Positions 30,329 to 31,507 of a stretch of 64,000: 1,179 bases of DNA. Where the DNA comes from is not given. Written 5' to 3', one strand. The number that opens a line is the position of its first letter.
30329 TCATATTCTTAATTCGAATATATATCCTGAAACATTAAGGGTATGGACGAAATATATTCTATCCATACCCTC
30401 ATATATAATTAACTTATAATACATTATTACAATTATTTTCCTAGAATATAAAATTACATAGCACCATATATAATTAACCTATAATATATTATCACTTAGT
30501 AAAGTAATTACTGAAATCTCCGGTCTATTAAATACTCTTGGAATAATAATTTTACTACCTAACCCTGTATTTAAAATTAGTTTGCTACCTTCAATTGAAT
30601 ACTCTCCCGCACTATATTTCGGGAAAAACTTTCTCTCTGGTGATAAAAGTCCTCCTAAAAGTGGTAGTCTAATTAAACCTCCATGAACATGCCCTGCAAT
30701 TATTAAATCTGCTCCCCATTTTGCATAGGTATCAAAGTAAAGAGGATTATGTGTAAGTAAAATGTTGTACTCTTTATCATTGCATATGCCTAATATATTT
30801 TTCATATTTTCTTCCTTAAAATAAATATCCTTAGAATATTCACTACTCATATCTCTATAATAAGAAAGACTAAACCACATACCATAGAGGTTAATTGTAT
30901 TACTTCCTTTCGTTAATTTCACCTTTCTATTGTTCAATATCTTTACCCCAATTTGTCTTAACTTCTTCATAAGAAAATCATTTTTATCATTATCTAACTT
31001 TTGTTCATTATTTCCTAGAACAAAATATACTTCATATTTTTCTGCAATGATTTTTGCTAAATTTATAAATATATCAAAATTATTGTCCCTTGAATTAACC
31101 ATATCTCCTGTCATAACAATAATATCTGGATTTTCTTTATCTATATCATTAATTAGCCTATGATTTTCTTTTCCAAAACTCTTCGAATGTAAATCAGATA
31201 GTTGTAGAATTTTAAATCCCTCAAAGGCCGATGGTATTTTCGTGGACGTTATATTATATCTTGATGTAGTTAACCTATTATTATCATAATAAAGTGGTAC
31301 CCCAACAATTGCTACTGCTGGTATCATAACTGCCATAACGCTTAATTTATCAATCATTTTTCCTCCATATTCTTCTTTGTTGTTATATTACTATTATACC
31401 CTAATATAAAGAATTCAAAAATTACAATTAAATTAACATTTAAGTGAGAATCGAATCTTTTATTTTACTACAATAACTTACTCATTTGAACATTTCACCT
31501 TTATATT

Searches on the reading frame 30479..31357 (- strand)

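Call 61: search_protein_families(library=pfam, proteins=[window:30479-31357:-], max_evalue=0.00001)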
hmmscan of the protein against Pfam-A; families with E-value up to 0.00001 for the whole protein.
window:30479-31357:- (292 aa): 2 families
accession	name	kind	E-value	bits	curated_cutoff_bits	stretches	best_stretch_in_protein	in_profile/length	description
PF00149.33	Metallophos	-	3.4e-17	63.9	21.5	1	48-226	1-190/191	Calcineurin-like phosphoesterase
PF12850.12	Metallophos_2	-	1.4e-06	28.9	27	1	49-169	2-60/154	Calcineurin-like phosphoesterase superfamily domain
